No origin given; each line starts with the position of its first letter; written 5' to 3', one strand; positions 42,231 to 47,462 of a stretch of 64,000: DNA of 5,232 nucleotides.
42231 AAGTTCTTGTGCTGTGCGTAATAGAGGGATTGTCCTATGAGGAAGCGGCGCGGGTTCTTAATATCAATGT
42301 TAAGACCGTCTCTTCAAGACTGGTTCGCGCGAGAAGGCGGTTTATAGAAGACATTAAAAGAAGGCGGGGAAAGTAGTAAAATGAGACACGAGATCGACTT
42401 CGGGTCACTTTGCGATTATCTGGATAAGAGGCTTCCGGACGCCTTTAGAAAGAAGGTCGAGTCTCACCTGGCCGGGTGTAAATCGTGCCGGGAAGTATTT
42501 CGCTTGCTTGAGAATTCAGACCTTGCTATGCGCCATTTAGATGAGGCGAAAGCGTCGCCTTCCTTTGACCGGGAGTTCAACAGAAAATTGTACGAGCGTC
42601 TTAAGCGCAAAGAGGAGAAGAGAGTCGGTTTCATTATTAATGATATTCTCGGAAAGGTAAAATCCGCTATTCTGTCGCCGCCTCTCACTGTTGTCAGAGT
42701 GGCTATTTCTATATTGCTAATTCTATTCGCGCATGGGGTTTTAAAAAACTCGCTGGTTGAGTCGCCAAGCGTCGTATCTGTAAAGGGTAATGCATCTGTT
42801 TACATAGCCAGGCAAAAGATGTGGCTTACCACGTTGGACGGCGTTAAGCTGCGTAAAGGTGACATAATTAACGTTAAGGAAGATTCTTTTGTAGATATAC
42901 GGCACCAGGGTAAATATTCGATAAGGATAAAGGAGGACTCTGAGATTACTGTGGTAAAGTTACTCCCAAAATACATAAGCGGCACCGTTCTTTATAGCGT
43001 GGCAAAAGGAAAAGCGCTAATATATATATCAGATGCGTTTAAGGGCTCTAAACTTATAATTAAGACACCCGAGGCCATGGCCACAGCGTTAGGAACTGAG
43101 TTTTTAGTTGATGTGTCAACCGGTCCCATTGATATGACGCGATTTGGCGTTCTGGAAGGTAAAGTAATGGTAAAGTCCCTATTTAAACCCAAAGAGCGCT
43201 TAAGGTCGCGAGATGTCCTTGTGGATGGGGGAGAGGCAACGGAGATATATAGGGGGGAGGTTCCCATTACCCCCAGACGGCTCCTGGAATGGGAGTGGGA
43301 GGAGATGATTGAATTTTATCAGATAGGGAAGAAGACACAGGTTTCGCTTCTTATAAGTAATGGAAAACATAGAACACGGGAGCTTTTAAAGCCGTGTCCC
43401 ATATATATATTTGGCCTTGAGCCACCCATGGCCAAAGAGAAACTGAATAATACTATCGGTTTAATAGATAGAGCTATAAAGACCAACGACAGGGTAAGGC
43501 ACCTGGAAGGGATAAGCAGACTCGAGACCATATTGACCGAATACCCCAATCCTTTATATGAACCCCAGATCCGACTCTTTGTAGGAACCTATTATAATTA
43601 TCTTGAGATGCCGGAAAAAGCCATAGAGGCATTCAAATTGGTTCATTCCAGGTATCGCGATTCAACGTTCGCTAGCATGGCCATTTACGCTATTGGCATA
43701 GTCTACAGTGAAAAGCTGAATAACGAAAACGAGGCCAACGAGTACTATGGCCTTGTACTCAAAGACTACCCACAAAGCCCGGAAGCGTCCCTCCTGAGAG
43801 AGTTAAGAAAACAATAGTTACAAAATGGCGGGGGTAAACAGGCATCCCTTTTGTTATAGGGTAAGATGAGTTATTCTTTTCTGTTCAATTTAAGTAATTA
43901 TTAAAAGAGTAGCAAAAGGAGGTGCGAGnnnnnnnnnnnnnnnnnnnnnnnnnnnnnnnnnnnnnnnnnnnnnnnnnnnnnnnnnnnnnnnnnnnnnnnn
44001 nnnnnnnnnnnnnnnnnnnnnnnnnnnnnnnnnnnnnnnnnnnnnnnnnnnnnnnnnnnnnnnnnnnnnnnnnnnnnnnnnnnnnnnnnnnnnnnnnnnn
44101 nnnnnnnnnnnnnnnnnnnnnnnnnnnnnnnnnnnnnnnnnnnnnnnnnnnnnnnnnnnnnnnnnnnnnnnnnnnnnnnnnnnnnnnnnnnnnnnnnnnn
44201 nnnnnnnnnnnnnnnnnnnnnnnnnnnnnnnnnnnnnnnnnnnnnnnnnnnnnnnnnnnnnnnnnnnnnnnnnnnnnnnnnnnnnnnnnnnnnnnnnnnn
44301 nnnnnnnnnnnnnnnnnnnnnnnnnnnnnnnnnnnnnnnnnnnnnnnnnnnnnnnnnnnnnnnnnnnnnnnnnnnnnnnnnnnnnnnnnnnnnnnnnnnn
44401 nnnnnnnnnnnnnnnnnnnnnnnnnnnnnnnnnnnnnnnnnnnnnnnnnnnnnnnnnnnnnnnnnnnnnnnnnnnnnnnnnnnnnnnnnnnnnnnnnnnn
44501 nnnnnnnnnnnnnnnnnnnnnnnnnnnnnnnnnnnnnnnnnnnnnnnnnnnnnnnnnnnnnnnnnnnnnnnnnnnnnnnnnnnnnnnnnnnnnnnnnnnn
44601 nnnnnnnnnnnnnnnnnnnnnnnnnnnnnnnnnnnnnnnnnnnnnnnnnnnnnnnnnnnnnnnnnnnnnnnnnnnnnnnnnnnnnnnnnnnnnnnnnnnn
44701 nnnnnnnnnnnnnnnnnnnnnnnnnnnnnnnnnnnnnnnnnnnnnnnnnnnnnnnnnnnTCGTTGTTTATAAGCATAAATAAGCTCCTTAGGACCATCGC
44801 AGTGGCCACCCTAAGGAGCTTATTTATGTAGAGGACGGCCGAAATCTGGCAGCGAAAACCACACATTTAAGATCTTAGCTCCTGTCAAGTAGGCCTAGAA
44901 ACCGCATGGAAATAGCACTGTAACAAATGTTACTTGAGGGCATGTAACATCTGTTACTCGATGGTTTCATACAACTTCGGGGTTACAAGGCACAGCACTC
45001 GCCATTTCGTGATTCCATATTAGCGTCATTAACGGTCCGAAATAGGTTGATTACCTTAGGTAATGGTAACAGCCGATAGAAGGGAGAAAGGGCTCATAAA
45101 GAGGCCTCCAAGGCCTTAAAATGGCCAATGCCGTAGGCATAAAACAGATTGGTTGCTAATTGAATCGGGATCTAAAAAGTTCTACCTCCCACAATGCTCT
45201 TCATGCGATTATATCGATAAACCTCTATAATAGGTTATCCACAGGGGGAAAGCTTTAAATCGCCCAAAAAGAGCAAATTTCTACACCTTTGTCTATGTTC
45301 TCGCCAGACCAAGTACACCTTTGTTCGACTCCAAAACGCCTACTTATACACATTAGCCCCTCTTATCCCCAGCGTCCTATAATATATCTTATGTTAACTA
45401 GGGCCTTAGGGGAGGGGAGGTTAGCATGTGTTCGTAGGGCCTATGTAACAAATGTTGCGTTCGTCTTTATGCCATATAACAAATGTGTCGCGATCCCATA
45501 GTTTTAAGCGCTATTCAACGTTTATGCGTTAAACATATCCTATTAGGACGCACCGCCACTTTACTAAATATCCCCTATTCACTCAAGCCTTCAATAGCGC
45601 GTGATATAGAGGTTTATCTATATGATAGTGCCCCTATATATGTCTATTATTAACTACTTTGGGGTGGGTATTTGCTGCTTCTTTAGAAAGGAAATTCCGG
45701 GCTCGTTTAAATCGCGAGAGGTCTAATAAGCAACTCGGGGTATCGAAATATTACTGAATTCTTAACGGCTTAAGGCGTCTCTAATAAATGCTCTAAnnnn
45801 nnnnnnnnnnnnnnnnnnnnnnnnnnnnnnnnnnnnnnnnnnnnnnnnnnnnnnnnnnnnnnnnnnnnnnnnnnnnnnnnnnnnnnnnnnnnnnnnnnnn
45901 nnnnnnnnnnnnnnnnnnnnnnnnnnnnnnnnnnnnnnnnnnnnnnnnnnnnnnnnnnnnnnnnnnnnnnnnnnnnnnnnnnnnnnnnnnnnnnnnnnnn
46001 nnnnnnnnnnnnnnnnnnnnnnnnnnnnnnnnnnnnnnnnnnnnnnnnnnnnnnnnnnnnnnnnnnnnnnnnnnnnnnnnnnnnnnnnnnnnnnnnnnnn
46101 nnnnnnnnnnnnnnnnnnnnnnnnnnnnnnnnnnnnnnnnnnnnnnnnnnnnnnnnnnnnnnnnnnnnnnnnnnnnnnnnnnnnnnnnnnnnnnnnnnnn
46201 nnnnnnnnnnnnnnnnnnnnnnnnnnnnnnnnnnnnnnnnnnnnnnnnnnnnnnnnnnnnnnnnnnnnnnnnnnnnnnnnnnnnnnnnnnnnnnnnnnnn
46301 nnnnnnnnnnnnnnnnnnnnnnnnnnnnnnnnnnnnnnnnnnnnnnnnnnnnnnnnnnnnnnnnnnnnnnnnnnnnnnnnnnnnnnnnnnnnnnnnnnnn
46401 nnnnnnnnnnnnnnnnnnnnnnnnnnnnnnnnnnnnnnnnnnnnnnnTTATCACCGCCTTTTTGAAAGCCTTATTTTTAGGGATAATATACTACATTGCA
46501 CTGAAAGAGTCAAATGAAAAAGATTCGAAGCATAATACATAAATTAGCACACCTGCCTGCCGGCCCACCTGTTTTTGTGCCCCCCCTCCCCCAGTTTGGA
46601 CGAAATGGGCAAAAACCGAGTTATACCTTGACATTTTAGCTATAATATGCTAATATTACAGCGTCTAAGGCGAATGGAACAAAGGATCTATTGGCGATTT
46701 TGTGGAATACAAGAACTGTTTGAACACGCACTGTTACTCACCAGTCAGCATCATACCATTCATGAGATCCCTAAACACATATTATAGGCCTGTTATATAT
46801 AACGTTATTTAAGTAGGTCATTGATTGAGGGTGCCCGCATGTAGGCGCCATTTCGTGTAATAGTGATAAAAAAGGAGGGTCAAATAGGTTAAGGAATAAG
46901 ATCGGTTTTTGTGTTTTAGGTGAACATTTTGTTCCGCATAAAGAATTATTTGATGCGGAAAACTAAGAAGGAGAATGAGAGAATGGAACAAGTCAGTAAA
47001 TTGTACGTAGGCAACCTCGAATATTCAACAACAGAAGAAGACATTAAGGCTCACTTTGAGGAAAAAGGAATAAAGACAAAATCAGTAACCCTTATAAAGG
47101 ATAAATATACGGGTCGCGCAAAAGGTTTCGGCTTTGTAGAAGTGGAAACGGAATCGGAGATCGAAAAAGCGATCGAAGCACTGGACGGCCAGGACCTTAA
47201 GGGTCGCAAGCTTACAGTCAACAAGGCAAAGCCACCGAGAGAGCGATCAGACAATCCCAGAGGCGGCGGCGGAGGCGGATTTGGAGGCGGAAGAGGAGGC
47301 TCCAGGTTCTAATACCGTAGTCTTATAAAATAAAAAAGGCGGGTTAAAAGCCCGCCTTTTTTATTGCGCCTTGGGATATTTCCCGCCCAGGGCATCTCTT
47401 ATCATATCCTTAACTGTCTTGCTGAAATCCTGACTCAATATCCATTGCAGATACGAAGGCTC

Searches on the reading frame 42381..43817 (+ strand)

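Call 64: search_protein_families(library=pfam, proteins=[window:42381-43817:+], max_evalue=0.001)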
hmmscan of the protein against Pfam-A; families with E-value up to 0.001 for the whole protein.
window:42381-43817:+ (478 aa): 3 families
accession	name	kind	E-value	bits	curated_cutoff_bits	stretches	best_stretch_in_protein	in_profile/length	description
PF04773.18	FecR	-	7.3e-08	33.2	24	1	162-262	2-96/97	FecR protein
PF13490.11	zf-HC2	-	9.3e-07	29.3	22.2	1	10-37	8-35/35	Putative zinc-finger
PF13174.12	TPR_6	-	2.2e-06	28.4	26.3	0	434-466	2-33/33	Tetratricopeptide repeat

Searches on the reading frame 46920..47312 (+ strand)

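Call 64: search_protein_families(library=pfam, proteins=[window:46920-47312:+], max_evalue=0.001)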
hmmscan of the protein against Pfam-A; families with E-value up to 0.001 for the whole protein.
window:46920-47312:+ (130 aa): 1 family
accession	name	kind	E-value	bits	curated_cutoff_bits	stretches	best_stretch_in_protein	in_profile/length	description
PF00076.28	RRM_1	-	1.1e-21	76.9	20.7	1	28-98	1-69/70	RNA recognition motif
